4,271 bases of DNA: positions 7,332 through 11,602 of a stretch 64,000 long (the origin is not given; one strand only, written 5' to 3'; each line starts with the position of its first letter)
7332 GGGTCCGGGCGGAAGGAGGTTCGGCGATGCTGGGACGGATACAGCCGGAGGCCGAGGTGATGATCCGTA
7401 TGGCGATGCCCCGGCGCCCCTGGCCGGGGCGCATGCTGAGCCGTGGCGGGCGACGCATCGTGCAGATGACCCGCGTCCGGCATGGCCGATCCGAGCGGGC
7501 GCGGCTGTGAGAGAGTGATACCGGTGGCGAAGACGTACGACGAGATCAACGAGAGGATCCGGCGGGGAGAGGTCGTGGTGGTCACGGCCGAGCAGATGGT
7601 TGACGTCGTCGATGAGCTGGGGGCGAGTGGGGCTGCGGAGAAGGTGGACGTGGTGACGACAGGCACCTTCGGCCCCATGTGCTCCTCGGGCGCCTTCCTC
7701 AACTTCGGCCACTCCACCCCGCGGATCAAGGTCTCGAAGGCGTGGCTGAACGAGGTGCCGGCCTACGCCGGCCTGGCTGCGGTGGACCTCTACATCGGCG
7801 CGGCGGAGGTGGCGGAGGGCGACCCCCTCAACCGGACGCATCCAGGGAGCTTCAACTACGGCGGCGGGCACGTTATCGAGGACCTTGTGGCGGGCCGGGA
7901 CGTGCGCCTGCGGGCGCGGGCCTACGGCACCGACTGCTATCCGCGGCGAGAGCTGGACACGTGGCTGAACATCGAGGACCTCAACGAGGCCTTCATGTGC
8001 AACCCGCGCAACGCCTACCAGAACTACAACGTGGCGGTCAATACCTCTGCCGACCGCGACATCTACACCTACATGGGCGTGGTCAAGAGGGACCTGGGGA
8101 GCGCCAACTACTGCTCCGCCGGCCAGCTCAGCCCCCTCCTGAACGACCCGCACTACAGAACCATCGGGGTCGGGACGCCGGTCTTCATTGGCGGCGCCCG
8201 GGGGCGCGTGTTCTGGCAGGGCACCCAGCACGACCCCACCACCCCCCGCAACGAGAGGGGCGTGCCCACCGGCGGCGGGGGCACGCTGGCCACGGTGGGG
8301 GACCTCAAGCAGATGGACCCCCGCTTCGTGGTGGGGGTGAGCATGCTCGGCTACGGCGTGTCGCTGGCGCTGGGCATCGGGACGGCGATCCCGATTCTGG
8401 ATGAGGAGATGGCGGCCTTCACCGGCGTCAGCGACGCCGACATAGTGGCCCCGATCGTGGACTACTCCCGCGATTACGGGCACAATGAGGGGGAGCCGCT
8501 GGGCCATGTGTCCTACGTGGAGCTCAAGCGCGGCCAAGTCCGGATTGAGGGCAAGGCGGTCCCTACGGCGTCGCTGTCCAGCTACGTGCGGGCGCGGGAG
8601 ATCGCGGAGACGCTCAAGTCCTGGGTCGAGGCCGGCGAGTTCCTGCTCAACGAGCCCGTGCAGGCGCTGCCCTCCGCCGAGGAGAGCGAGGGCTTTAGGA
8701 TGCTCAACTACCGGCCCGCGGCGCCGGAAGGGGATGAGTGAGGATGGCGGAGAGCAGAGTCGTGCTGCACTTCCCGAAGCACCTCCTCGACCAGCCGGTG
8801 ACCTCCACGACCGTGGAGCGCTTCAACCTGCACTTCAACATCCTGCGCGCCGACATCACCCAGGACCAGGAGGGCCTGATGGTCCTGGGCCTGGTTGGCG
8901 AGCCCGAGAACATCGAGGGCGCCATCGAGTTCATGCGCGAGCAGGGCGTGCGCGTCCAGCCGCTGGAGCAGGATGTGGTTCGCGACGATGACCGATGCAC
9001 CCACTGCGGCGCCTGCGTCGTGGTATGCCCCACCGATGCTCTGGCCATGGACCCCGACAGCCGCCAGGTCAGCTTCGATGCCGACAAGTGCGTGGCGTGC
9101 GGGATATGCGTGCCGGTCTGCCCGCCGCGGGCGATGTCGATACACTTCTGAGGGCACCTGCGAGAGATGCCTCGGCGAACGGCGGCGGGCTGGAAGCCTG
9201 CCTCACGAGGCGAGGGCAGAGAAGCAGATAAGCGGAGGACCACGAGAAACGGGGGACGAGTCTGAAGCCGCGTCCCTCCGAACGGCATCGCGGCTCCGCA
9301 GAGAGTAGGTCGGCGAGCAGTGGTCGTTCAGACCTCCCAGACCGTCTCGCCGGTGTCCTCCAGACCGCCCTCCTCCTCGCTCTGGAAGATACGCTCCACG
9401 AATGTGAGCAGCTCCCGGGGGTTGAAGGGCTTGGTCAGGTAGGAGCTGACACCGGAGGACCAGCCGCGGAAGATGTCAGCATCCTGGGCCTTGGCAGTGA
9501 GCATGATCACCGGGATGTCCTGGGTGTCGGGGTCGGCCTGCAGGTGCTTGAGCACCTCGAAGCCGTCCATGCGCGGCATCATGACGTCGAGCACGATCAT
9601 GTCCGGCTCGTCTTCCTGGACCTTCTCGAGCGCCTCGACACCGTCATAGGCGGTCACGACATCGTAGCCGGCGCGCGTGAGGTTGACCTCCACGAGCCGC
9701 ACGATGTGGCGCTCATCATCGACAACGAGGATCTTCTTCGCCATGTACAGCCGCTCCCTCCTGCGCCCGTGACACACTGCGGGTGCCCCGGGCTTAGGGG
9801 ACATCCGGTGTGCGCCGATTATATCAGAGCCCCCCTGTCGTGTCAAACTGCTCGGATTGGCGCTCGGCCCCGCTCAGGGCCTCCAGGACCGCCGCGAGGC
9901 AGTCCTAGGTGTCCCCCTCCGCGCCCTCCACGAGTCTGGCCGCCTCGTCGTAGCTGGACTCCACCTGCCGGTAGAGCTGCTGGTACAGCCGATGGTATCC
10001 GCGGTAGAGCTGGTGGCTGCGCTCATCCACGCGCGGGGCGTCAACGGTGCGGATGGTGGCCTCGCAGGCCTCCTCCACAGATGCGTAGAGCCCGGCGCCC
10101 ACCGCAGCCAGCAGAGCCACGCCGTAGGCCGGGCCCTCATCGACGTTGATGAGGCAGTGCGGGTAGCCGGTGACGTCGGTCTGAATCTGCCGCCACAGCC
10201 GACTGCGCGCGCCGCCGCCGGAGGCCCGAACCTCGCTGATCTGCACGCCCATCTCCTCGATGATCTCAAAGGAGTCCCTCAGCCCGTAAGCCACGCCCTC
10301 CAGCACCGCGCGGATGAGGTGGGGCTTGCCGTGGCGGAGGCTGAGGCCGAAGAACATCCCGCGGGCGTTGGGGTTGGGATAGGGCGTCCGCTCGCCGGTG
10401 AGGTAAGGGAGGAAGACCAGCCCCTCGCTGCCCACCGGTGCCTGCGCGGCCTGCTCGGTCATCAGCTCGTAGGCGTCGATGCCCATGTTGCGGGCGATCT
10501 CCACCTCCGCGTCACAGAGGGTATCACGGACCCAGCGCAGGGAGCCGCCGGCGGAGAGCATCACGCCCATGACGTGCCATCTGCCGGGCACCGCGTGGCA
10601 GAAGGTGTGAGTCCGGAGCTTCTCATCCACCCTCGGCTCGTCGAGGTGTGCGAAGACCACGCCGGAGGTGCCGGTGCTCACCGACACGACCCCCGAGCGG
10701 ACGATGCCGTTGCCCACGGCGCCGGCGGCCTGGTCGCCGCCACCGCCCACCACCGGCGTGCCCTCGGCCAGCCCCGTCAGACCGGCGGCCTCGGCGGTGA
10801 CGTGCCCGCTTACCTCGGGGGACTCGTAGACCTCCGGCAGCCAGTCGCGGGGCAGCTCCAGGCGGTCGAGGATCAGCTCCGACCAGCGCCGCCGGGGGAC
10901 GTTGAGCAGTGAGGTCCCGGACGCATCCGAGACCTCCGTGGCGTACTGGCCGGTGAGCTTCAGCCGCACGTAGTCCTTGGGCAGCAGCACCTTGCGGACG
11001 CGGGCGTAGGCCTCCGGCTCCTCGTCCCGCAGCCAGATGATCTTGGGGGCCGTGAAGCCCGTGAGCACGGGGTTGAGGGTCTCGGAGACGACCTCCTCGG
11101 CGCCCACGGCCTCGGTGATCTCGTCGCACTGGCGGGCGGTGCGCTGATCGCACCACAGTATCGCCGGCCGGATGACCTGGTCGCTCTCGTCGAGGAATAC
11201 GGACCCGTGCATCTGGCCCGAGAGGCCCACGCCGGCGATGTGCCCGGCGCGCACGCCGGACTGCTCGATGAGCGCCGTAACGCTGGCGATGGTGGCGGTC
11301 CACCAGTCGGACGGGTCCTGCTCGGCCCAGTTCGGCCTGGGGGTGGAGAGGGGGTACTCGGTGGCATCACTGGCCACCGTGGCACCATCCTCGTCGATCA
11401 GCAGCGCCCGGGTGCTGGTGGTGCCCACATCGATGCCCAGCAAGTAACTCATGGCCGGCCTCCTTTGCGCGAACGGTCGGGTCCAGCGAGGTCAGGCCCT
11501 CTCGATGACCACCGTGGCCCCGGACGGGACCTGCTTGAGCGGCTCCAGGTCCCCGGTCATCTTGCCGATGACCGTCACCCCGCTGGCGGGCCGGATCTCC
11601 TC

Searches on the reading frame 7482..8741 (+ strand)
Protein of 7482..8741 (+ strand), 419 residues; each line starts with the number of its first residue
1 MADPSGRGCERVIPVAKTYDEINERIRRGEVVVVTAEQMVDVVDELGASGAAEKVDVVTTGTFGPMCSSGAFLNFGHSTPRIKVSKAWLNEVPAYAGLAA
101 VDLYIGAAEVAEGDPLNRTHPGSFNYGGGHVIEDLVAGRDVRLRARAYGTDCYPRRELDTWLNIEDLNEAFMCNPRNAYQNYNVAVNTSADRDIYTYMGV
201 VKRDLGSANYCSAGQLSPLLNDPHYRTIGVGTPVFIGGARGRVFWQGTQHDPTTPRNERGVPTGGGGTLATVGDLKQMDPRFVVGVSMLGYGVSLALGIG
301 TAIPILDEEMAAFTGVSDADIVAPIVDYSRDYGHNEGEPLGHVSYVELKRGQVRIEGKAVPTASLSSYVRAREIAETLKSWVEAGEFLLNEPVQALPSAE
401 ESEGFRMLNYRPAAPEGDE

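Call 65: search_protein_families(library=pfam, proteins=[window:7482-8741:+], max_evalue=0.001)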
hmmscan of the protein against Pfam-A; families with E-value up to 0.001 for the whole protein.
window:7482-8741:+ (419 aa): 1 family
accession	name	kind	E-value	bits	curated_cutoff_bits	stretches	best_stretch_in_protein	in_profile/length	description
PF01837.22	HcyBio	-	1.7e-148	494.6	26.2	1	31-389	1-349/349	Homocysteine biosynthesis enzyme, sulfur-incorporation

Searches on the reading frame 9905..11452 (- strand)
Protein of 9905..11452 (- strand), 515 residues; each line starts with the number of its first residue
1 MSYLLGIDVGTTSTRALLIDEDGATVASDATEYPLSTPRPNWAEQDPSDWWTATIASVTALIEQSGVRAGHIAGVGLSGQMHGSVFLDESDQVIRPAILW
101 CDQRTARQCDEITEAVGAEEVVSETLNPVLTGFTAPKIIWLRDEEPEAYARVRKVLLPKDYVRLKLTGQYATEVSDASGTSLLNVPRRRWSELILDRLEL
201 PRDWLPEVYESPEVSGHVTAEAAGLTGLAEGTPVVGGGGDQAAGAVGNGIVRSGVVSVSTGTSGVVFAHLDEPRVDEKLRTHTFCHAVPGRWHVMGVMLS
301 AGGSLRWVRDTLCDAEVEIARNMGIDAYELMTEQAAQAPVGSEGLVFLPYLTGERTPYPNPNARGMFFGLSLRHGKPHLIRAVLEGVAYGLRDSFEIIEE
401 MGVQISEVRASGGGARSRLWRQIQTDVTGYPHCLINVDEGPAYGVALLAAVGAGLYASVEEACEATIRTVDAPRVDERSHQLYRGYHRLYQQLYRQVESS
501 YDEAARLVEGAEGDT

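Call 65: search_protein_families(library=pfam, proteins=[window:9905-11452:-], max_evalue=0.001)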
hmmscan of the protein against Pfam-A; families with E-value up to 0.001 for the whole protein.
window:9905-11452:- (515 aa): 2 families
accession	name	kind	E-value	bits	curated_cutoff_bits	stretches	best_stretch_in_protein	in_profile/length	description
PF00370.27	FGGY_N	-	3e-80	269.8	28.8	1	3-247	1-245/245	FGGY family of carbohydrate kinases, N-terminal domain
PF02782.22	FGGY_C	-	7e-41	140.6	27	1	257-452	2-197/198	FGGY family of carbohydrate kinases, C-terminal domain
